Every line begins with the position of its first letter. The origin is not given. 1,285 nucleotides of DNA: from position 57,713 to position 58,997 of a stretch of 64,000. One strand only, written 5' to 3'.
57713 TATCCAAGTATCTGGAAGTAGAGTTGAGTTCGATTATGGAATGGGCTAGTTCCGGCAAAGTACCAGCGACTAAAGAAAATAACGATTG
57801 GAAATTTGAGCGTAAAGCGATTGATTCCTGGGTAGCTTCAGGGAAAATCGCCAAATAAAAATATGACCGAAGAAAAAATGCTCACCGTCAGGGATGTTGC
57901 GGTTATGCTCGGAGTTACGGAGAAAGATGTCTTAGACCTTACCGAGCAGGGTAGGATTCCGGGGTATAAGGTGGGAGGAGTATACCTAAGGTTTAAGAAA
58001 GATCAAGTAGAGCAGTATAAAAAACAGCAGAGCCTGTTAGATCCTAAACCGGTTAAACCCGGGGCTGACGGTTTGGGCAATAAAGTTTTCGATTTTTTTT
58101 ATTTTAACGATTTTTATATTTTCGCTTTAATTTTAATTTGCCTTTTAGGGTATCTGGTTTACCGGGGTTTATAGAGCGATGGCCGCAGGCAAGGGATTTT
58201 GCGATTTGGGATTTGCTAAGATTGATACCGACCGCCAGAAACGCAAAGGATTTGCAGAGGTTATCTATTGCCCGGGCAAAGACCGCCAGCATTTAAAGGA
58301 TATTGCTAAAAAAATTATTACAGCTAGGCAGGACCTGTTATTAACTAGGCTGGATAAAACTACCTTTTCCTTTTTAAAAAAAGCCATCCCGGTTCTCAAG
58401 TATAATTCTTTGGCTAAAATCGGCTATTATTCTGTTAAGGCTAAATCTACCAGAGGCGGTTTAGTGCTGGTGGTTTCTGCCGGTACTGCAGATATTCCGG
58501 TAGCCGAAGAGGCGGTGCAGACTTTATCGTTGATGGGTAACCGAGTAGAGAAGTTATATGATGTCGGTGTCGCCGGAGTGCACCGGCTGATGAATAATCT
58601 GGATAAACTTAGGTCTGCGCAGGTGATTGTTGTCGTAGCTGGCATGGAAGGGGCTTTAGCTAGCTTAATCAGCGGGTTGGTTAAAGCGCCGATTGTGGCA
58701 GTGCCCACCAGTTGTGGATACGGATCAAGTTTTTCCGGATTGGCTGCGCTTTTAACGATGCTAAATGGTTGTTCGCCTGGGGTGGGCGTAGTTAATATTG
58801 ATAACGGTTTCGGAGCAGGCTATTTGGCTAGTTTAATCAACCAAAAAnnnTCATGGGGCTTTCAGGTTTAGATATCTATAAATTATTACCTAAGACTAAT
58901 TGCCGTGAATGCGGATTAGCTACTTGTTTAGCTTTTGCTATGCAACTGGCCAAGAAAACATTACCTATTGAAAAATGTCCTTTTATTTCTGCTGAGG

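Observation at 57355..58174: Bactofilin fused to an excisionase-type HTH, next to a paralogous HTH with a membrane anchor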

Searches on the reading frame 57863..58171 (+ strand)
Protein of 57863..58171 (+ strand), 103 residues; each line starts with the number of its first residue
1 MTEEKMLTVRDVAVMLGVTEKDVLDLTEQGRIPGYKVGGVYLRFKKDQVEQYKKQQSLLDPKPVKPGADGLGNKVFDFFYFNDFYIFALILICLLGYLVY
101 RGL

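Call 3: search_protein_families(library=pfam, proteins=[window:57863-58171:+], max_evalue=1)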
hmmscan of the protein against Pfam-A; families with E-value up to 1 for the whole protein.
window:57863-58171:+ (103 aa): 4 families
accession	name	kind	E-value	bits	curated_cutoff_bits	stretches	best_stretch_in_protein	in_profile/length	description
PF12728.13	HTH_17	-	3.6e-11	43.6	27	1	6-57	1-51/51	Helix-turn-helix domain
PF21476.4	PF0610-like_N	-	0.094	13.4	33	1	3-25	11-33/50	PF0610-like, N-terminal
PF13338.12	AbiEi_4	-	0.13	12.8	25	1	7-32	14-38/49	Transcriptional regulator, AbiEi antitoxin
PF13411.12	MerR_1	-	0.14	12.8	21.6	1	8-60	2-54/69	MerR HTH family regulatory protein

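Call 4: search_protein_families(library=ncbifam, proteins=[window:57863-58171:+], max_evalue=1)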
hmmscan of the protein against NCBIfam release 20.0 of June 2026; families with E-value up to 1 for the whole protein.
window:57863-58171:+ (103 aa): 4 families
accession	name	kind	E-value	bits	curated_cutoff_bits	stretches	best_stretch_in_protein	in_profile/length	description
TIGR01764.1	excise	domain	2.9e-11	43.5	28.8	1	7-55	2-49/49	excisionase family DNA-binding protein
NF047737.1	antiphage_MADS1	equivalog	5e-10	39.5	80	1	4-51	1-47/49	methylation-associated defense system helix-turn-helix domain-containing protein MAD1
NF033787.1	HTH_BldC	subfamily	0.0066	16.3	77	1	6-51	2-47/49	BldC family transcriptional regulator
NF040990.2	MamR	equivalog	0.022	15.1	100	1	4-42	41-79/91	magnetosome protein MamR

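Call 31: find_homologous_proteins(query=window:57863-58171:+, max_evalue=0.001)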
Query window:57863-58171:+ (103 aa): 653 proteins with E <= 0.001 among 654 candidates; the best 120 are listed.
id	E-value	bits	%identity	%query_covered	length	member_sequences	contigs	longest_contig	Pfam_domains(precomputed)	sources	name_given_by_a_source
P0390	9.0e-62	224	100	100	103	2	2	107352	PF12728.14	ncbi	-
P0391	1.9e-48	181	83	100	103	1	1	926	PF12728.14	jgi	jgi:excisionase family DNA binding protein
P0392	2.2e-47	177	82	100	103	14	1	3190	PF12728.14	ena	-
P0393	4.6e-47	176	79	100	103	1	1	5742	PF12728.14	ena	-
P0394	4.9e-47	176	80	100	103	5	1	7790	PF12728.14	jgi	jgi:excisionase family DNA binding protein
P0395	5.1e-47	176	79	100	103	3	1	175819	PF12728.14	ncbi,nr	ncbi:MAG: helix-turn-helix domain-containing protein [Candidatus Omnitrophica bacterium]|nr:helix-tu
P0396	9.1e-47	175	82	100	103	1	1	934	PF12728.14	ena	-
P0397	9.3e-47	175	80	100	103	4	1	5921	PF12728.14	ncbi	-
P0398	3.3e-46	174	79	100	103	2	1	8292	PF12728.14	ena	-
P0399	6.6e-46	173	79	100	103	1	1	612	PF12728.14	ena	-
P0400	6.9e-46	173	81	100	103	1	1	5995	PF12728.14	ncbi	-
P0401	7.5e-46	172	80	100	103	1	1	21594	PF12728.14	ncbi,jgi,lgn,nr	ncbi:MAG: helix-turn-helix domain-containing protein [Candidatus Omnitrophota bacterium]|nr:helix-tu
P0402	8.2e-46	172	78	100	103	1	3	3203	PF12728.14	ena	-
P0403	9.9e-46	172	78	100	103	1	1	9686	PF12728.14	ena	-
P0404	1.0e-45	172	80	100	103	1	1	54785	PF12728.14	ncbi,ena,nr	ncbi:MAG: helix-turn-helix domain-containing protein [Candidatus Omnitrophica bacterium]|nr:helix-tu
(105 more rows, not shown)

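Call 43: predict_structure(alignment_id=A4)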
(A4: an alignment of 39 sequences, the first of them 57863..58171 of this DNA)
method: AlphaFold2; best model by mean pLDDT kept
length: 103 residues; sequences in the alignment: 39
mean_pLDDT: 68.1   pTM: 0.38
mean pLDDT of the five models: 68.1, 67.7, 64.6, 64.1, 61.1
residues with pLDDT >= 90: 12; 70-90: 28; 50-70: 51; < 50: 12
segments of 3 or more residues with pLDDT < 50: 60-69
pLDDT, mean of each block of 10 residues (from residue 1): 61 70 70 63 68 60 47 65 83 92 76
secondary structure, 60 per line:
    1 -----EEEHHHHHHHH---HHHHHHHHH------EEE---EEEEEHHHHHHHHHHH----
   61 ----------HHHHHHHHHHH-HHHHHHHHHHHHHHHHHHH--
elements in order: E6-8 H9-16 H20-28 E35-37 E41-45 H46-56 H71-81 H83-101

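Call 48: fold_search(model_id=the predicted structure, library=pdb)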
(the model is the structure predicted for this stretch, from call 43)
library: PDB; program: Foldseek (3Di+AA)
matches with E <= 10: 807; with E <= 0.001: 0
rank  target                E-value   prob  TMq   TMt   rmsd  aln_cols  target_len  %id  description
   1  5i44_B                3.8e-03  1.00  0.46  0.65   1.9        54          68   22  Structure of RacA-DNA complex; P21 form (released 2016-05-04)
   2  5i44_A                4.9e-03  1.00  0.46  0.67   1.9        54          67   22  Structure of RacA-DNA complex; P21 form (released 2016-05-04)
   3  6ama_A                6.8e-03  1.00  0.43  0.80   1.1        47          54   28  Structure of S. coelicolor/S. venezuelae BldC-smeA-ssfA complex to 3.09 Angstrom (released 2018-03-28)
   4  6ama_P                6.8e-03  1.00  0.43  0.77   1.1        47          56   28  Structure of S. coelicolor/S. venezuelae BldC-smeA-ssfA complex to 3.09 Angstrom (released 2018-03-28)
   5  6ama_B                7.8e-03  1.00  0.44  0.80   1.1        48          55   27  Structure of S. coelicolor/S. venezuelae BldC-smeA-ssfA complex to 3.09 Angstrom (released 2018-03-28)
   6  4j2n_A                9.4e-03  1.00  0.43  0.79   1.1        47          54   26  Crystal Structure of mycobacteriophage Pukovnik Xis (released 2013-10-23)
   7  4j2n_C                9.4e-03  1.00  0.44  0.78   3.4        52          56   23  Crystal Structure of mycobacteriophage Pukovnik Xis (released 2013-10-23)
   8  5i44_K                1.0e-02  1.00  0.44  0.65   2.5        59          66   25  Structure of RacA-DNA complex; P21 form (released 2016-05-04)
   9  6ama_Y                1.1e-02  1.00  0.45  0.78   1.5        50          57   26  Structure of S. coelicolor/S. venezuelae BldC-smeA-ssfA complex to 3.09 Angstrom (released 2018-03-28)
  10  5d8c_B                1.1e-02  1.00  0.49  0.41  13.6       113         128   14  Crystal structure of HiNmlR, a MerR family regulator lacking the sensor domain, bound to promoter DNA (released 2016-06-29)
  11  6ama_H                1.1e-02  1.00  0.44  0.79   1.0        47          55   28  Structure of S. coelicolor/S. venezuelae BldC-smeA-ssfA complex to 3.09 Angstrom (released 2018-03-28)
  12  5i44_I                1.3e-02  1.00  0.45  0.67   1.9        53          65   23  Structure of RacA-DNA complex; P21 form (released 2016-05-04)
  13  5i44_G                1.4e-02  1.00  0.45  0.65   2.4        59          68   25  Structure of RacA-DNA complex; P21 form (released 2016-05-04)
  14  5d90_C                1.5e-02  0.99  0.46  0.37  15.0       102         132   13  Crystal structure of HiNmlR, a MerR family regulator lacking the sensor domain, bound to promoter DNA (released 2016-06-29)
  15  5i41                  1.6e-02  1.00  0.44  0.64   2.4        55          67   22  Structure of the apo RacA DNA binding domain (released 2016-05-04)
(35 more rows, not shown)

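Call 50: search_solved_structures(query=A4, max_evalue=10, show_alignments=5)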
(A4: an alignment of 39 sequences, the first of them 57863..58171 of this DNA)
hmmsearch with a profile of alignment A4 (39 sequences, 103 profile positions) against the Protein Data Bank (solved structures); distinct sequences matched with E-value up to 10: 1.
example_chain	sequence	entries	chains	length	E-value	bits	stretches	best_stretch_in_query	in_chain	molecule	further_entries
6aay_A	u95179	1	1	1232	0.16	15.5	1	14-67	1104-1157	Bergeyella zoohelcum Cas13b (R1177A) mutant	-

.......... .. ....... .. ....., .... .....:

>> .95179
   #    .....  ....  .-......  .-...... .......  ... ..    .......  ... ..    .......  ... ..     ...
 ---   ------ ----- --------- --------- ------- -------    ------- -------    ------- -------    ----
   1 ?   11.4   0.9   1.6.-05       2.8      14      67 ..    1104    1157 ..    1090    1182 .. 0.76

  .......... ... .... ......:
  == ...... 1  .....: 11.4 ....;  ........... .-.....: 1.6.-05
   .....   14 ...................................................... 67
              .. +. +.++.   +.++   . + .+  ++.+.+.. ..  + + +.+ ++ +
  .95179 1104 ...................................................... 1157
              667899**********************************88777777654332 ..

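Call 75: search_protein_families(library=padloc, proteins=[window:57863-58171:+], max_evalue=0.01)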
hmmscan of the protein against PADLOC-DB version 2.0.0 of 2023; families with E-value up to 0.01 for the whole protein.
window:57863-58171:+ (103 aa): 1 family
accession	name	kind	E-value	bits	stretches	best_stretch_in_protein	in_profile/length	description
PDLC04133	mad1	-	5.2e-07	27.9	1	3-53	2-51/60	mads_1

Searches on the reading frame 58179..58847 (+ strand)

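Call 3: search_protein_families(library=pfam, proteins=[window:58179-58847:+], max_evalue=1)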
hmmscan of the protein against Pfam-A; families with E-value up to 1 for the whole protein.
window:58179-58847:+ (223 aa): 4 families
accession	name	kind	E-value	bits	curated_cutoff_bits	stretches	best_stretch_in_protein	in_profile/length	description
PF00731.26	AIRC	-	2.3e-13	50.4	30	1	96-220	2-126/148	AIR carboxylase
PF13685.12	Fe-ADH_2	-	0.042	14.3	28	1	76-179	5-108/149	Iron-containing alcohol dehydrogenase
PF00465.25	Fe-ADH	-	0.045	13.8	31.3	1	169-191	121-143/168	Iron-containing alcohol dehydrogenase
PF01618.21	MotA_ExbB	-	0.11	12.6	22.9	1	131-178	65-111/127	MotA/TolQ/ExbB proton channel family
